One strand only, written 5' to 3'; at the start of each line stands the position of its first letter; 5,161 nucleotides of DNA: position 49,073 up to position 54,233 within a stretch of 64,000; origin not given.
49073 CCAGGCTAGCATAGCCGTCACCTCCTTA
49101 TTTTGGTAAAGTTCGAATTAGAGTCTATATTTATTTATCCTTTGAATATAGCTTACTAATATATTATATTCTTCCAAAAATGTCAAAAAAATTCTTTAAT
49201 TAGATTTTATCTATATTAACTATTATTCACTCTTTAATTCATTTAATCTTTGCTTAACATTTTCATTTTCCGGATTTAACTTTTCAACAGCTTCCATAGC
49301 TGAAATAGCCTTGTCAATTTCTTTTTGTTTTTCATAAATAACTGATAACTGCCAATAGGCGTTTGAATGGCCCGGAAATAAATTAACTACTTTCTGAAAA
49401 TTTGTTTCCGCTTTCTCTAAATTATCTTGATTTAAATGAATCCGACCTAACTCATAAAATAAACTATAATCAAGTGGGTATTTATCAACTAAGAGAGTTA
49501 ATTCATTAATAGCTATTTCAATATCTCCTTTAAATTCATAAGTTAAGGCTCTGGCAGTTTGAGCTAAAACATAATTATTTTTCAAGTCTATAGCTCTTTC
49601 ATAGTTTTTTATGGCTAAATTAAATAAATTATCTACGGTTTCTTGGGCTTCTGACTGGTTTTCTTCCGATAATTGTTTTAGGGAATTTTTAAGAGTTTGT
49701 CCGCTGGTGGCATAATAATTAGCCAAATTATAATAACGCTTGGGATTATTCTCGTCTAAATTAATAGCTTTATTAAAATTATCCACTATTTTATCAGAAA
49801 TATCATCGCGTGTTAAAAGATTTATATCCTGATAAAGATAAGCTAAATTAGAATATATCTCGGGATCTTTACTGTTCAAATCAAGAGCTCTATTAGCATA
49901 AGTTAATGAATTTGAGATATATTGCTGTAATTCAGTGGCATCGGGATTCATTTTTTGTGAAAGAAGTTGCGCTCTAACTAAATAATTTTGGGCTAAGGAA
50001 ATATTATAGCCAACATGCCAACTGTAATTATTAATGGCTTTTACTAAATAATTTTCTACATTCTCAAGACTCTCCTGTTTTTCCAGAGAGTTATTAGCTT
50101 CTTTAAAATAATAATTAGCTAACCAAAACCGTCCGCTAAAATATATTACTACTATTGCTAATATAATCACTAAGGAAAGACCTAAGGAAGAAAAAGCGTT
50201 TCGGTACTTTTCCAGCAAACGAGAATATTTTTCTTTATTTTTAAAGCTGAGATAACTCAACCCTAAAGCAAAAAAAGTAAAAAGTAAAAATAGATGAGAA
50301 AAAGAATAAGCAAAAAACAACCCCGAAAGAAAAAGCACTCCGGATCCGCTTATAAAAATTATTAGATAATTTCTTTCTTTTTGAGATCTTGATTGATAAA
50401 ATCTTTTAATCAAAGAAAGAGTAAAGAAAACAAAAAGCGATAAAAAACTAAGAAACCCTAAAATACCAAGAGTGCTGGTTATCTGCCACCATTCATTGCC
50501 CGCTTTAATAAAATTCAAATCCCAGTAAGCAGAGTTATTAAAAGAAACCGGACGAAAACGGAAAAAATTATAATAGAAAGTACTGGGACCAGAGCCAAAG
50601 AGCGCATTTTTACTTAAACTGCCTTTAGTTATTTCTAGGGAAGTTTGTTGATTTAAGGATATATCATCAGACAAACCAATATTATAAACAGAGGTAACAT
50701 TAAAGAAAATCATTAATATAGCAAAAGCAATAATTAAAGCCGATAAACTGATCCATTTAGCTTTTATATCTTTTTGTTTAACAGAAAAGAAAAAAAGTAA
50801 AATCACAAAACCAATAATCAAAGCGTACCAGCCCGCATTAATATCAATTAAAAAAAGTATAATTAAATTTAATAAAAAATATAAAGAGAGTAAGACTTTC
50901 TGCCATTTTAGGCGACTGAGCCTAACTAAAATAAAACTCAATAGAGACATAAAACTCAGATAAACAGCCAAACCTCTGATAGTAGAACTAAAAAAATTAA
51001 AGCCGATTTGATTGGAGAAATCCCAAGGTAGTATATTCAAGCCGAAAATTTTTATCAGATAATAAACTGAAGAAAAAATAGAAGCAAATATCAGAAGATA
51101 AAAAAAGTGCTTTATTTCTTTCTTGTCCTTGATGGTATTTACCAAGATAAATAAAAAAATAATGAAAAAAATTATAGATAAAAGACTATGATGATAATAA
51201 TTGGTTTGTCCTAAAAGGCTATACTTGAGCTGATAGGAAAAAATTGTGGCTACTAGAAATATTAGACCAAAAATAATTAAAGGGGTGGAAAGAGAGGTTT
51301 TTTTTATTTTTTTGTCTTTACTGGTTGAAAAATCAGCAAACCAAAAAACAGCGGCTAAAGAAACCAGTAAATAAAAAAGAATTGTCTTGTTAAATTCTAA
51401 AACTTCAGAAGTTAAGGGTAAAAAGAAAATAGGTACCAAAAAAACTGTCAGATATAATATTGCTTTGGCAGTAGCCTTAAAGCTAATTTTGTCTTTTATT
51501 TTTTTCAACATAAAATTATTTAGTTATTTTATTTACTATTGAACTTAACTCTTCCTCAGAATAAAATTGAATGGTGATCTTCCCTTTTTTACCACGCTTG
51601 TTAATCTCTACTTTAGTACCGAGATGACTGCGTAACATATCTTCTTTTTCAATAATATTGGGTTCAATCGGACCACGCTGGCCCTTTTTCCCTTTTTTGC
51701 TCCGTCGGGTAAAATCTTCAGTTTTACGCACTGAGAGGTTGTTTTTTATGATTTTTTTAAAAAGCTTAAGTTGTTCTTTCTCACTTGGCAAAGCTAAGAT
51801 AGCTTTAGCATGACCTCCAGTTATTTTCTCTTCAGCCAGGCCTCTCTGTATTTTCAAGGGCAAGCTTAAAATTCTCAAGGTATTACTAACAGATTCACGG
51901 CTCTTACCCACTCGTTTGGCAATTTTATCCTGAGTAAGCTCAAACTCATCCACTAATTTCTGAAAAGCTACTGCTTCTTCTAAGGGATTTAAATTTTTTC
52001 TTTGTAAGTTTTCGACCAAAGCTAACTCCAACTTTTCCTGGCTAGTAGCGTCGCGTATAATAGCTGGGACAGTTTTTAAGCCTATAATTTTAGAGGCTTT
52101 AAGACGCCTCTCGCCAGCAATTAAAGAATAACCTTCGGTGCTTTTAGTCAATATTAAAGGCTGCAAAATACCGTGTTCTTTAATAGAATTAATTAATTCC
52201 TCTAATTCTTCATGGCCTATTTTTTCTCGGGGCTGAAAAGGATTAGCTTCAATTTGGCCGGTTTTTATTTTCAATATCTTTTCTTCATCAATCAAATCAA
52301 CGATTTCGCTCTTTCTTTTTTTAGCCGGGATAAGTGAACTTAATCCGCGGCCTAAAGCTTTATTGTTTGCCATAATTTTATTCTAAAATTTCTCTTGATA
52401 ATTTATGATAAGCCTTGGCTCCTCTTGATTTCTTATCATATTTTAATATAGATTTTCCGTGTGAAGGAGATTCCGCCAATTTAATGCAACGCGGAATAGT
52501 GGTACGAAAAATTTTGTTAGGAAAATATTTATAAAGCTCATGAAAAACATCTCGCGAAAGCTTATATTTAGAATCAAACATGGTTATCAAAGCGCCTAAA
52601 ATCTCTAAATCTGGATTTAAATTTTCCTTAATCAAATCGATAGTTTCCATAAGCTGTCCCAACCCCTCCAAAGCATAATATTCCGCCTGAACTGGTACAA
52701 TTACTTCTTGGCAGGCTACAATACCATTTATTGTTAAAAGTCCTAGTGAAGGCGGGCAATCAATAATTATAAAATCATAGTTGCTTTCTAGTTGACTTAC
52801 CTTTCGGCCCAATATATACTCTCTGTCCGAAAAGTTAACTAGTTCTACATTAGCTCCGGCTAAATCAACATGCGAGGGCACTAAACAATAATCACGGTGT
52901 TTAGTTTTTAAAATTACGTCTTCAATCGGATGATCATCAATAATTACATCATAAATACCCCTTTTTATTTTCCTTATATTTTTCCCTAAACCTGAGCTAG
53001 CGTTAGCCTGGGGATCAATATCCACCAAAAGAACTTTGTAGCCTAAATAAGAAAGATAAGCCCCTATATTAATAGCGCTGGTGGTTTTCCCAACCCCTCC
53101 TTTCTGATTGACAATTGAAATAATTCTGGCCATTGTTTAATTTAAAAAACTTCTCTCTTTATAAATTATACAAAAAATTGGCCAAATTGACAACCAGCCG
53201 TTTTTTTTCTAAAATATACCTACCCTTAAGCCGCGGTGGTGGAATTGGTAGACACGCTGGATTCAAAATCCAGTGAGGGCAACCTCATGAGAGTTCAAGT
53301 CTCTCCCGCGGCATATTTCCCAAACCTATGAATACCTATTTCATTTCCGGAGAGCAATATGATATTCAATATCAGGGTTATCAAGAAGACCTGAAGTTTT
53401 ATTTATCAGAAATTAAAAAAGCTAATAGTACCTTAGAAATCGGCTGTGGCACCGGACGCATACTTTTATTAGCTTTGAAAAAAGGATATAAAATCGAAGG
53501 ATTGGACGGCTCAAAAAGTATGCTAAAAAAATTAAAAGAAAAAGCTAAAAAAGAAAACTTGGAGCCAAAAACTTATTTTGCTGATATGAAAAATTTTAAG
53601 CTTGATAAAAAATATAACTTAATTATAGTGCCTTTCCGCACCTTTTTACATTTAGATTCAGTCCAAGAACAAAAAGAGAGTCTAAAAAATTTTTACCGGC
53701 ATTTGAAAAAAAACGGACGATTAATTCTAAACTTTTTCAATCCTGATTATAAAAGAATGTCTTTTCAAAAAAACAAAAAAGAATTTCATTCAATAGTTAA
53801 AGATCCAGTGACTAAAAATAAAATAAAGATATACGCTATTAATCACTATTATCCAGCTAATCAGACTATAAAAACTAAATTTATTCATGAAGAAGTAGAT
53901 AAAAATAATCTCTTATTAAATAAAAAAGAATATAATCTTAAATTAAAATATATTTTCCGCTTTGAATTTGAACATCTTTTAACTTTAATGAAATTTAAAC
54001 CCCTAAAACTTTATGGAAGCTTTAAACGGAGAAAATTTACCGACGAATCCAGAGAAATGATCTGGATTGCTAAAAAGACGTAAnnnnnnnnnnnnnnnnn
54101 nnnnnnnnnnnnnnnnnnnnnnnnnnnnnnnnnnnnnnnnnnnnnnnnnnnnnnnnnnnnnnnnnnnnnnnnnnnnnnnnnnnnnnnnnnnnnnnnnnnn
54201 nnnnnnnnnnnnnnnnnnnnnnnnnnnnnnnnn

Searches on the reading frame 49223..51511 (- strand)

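Call 10: search_protein_families(library=pfam, proteins=[window:49223-51511:-], max_evalue=0.001)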
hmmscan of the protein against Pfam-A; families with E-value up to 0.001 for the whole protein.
window:49223-51511:- (762 aa): 13 families
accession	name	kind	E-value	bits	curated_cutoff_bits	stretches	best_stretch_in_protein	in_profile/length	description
PF13414.12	TPR_11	-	4.5e-14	52.3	26.8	0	577-604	15-42/42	TPR repeat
PF13431.12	TPR_17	-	8e-14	51.1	24.4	0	579-606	2-29/34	Tetratricopeptide repeat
PF07719.23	TPR_2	-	7.6e-12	44.8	27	2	684-715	3-34/34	Tetratricopeptide repeat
PF13428.12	TPR_14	-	3.9e-11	42.9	23.5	0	717-757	2-42/44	Tetratricopeptide repeat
PF13181.12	TPR_8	-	3.5e-10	39.7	25.7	1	717-749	2-34/34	Tetratricopeptide repeat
PF13174.12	TPR_6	-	4e-10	40.1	26.3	0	685-714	3-32/33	Tetratricopeptide repeat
PF13432.12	TPR_16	-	2e-09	38.2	32.7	2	686-749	1-64/65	Tetratricopeptide repeat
PF14559.12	TPR_19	-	4.3e-09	37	25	1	695-753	4-62/68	Tetratricopeptide repeat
PF00515.34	TPR_1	-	2.1e-07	30.9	27.8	0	684-714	3-33/34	Tetratricopeptide repeat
PF13424.12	TPR_12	-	1.8e-06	28.5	30.1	1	685-742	6-71/77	Tetratricopeptide repeat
PF02259.29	FAT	-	8.8e-05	22.3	24.2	1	569-657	262-343/343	FAT domain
PF23914.1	TPR_CcmH_CycH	-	0.00034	20.9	42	0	630-717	66-156/158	Cytochrome c-type biogenesis protein H TPR domain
PF16918.11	PknG_TPR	-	0.0006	19.1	27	1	617-734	63-180/340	Protein kinase G tetratricopeptide repeat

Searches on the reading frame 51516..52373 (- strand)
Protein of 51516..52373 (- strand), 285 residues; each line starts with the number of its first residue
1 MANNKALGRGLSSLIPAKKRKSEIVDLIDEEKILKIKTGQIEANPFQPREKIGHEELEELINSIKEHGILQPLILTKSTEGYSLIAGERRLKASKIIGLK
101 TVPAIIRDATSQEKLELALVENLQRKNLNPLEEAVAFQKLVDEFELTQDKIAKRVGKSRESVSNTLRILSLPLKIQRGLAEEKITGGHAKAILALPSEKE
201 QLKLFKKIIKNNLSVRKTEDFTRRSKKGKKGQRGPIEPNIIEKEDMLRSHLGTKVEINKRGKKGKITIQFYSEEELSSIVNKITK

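Call 10: search_protein_families(library=pfam, proteins=[window:51516-52373:-], max_evalue=0.001)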
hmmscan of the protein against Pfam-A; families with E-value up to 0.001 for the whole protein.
window:51516-52373:- (285 aa): 3 families
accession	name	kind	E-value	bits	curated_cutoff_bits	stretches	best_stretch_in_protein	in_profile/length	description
PF17762.8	HTH_ParB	-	6.1e-36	123.1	22.6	1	126-226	1-101/102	ParB HTH domain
PF02195.25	ParB_N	-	1.2e-29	102.6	26.3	1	32-124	2-95/95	ParB N-terminal domain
PF23552.2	ParB_C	-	1.5e-08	34.4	23.8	1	238-283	3-49/50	ParB dimerisation domain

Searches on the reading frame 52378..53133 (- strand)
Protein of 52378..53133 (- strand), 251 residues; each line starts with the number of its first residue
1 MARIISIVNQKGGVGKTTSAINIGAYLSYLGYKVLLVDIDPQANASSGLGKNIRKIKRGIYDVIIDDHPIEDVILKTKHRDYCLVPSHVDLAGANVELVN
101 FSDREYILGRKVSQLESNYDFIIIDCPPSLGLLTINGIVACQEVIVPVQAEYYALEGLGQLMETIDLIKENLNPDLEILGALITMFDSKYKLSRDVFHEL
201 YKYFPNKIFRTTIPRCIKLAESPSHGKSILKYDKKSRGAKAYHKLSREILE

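Call 10: search_protein_families(library=pfam, proteins=[window:52378-53133:-], max_evalue=0.001)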
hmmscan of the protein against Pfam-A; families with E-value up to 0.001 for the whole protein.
window:52378-53133:- (251 aa): 7 families
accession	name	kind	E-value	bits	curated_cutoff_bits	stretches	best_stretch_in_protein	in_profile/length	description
PF13614.12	AAA_31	-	3.6e-65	219.6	27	1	3-178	2-177/177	AAA domain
PF01656.29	CbiA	-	1.2e-27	96.8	25.4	1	5-229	1-125/125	CobQ/CobB/MinD/ParA nucleotide binding domain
PF06564.18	CBP_BcsQ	-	4.3e-11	43.2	21.3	1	5-246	4-230/234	Cellulose biosynthesis protein BcsQ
PF09140.17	MipZ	-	1.8e-09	37.8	20.7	1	4-161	2-142/262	ATPase MipZ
PF10609.15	ParA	-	4.6e-09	36.5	27.1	1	3-40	4-41/246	NUBPL iron-transfer P-loop NTPase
PF02374.21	ArsA_ATPase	-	5.1e-09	36.2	24.3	1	8-68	6-70/305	Anion-transporting ATPase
PF00142.24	Fer4_NifH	-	2.5e-07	30.9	25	1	9-74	6-69/271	4Fe-4S iron sulfur cluster binding proteins, NifH/frxC family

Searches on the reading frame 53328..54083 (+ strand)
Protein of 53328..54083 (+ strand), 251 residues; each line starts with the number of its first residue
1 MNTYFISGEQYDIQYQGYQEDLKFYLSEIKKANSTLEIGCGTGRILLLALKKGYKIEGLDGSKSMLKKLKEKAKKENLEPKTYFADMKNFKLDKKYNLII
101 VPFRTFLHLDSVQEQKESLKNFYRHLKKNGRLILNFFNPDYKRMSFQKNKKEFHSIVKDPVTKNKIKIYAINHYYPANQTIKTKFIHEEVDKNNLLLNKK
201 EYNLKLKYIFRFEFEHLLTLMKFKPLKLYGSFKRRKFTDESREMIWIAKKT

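Call 10: search_protein_families(library=pfam, proteins=[window:53328-54083:+], max_evalue=0.001)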
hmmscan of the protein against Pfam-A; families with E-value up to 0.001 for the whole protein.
window:53328-54083:+ (251 aa): 9 families
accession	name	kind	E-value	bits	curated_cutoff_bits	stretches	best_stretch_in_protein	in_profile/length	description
PF13649.12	Methyltransf_25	-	3.1e-15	57.1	27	1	36-130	2-97/97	Methyltransferase domain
PF08241.18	Methyltransf_11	-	1.2e-12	48.7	21.2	1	36-134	1-95/95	Methyltransferase domain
PF13489.12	Methyltransf_23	-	1.7e-12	47.8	27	1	18-149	9-132/164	Methyltransferase domain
PF13847.12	Methyltransf_31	-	1.9e-12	47.5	27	1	29-158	1-123/145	Methyltransferase domain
PF08242.18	Methyltransf_12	-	5.3e-12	46.8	30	1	36-132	1-98/98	Methyltransferase domain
PF03848.20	TehB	-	9.5e-10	38.7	20.4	1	29-127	28-125/193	Tellurite resistance protein TehB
PF05175.20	MTS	-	1.2e-06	28.7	23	1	26-134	24-138/170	Methyltransferase small domain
PF02353.26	CMAS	-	6.9e-06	26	27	1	22-197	53-212/273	Mycolic acid cyclopropane synthetase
PF01209.24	Ubie_methyltran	-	7.6e-06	25.9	20.1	1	27-145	43-163/233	ubiE/COQ5 methyltransferase family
